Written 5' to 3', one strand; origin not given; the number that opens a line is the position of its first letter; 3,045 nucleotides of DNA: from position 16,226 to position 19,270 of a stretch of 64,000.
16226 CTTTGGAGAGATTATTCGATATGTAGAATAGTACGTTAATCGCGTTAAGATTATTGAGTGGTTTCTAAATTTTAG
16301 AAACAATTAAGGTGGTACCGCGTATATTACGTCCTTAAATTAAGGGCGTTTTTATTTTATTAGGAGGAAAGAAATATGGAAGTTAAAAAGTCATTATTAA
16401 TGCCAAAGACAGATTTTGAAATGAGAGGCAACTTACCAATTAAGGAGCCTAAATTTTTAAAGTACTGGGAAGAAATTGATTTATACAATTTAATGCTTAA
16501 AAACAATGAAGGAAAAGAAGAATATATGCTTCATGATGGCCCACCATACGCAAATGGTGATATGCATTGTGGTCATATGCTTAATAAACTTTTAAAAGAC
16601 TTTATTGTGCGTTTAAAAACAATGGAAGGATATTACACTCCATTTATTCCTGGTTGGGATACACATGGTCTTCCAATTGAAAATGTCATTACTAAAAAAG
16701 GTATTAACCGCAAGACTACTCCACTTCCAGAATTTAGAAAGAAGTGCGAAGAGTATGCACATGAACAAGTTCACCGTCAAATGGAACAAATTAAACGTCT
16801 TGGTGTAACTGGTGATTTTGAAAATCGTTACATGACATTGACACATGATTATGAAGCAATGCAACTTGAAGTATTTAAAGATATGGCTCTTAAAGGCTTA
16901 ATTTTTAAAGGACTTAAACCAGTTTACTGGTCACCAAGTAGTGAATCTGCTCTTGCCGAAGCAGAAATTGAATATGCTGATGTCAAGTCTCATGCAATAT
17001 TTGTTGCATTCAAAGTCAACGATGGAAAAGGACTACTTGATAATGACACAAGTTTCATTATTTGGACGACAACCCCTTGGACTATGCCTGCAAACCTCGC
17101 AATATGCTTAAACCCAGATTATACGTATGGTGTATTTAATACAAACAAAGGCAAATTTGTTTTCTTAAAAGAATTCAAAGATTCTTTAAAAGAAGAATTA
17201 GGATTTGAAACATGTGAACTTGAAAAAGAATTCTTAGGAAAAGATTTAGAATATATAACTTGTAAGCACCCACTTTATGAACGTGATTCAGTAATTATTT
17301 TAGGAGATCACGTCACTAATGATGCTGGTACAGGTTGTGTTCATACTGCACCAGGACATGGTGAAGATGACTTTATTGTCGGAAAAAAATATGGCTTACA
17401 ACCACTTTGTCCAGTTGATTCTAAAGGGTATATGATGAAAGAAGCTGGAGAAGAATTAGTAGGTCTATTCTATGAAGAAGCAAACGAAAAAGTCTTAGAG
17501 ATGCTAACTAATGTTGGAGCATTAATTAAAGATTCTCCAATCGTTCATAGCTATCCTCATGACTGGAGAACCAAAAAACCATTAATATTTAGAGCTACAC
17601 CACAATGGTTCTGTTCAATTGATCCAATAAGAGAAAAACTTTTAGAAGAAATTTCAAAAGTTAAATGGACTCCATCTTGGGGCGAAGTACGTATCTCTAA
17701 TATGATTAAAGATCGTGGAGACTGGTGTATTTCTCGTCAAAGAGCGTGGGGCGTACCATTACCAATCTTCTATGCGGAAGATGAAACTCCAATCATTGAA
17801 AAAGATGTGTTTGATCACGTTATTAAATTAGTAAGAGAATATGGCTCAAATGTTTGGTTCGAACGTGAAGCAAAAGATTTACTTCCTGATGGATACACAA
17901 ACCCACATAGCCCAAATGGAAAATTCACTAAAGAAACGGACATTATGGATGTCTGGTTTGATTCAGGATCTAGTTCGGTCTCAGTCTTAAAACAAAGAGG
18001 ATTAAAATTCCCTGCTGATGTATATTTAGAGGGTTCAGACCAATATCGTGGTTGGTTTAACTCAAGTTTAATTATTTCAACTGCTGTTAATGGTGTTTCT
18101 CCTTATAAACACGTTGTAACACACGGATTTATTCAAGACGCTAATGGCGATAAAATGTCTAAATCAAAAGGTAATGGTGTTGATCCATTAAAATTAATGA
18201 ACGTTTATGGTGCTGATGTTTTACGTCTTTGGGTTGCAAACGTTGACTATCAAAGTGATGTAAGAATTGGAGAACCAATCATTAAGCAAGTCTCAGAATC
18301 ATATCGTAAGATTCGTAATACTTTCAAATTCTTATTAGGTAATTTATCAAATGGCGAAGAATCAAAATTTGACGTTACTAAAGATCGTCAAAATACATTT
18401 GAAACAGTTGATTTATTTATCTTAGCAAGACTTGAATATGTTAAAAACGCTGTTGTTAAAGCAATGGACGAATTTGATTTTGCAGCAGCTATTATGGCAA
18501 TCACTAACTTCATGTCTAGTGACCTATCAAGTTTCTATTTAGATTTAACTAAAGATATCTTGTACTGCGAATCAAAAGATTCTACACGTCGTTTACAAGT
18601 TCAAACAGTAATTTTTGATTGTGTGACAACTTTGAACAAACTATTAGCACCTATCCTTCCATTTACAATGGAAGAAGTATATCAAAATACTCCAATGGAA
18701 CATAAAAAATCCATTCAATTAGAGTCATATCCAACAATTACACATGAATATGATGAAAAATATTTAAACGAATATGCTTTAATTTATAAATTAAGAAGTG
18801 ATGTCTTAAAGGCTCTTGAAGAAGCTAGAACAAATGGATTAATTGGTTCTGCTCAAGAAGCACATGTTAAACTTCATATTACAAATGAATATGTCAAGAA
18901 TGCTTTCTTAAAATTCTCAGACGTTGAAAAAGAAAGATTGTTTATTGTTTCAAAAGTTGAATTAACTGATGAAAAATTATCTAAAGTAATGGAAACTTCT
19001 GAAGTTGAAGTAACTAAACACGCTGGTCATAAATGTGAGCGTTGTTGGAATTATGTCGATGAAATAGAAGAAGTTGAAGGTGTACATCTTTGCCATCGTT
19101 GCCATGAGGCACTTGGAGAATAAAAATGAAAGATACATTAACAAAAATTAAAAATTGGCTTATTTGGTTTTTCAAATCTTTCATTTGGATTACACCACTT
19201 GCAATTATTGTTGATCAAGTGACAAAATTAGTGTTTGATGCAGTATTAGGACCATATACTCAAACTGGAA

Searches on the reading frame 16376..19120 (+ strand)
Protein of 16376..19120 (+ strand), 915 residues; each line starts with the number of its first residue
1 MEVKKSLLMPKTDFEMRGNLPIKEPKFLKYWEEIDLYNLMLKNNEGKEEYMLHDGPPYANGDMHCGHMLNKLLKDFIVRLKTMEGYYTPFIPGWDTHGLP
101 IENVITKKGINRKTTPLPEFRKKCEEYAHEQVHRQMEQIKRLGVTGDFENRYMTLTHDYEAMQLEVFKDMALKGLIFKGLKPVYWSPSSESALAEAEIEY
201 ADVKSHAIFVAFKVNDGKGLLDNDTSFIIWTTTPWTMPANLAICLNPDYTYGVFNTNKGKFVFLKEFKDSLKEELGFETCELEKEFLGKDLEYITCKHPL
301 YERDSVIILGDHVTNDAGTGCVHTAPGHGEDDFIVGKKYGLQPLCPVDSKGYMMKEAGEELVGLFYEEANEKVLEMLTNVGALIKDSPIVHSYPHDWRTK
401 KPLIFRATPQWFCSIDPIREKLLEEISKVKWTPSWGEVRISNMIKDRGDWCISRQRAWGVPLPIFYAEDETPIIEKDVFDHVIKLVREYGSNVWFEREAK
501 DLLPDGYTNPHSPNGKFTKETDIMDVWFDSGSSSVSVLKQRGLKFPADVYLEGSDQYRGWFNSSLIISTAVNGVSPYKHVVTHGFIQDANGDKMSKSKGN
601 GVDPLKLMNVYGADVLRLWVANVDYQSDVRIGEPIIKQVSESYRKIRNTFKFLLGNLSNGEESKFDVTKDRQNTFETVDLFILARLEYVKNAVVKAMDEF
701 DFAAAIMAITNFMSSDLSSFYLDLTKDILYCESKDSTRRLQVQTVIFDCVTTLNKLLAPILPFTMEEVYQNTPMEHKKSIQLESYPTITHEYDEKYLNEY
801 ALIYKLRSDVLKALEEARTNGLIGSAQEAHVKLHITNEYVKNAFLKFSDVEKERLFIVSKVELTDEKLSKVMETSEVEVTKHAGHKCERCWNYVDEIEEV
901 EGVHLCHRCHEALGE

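Call 38: search_protein_families(library=pfam, proteins=[window:16376-19120:+], max_evalue=0.00001)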
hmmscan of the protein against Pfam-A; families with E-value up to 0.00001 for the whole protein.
window:16376-19120:+ (915 aa): 5 families
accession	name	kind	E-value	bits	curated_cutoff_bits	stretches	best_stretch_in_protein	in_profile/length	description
PF00133.28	tRNA-synt_1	-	3e-142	474.7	22.7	1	27-631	2-413/414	tRNA synthetases class I (I, L, M and V)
PF08264.19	Anticodon_1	-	9.2e-30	103.9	25.1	1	680-832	2-147/148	Anticodon-binding domain of tRNA ligase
PF09334.17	tRNA-synt_1g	-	1.3e-23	83.9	20.1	1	57-199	8-136/391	tRNA synthetases class I (M)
PF01921.24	tRNA-synt_1f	-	3.4e-09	36.5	27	1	560-656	250-341/360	tRNA synthetases class I (K)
PF01406.26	tRNA-synt_1e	-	9.3e-06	25.7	27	0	536-639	197-299/301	tRNA synthetases class I (C) catalytic domain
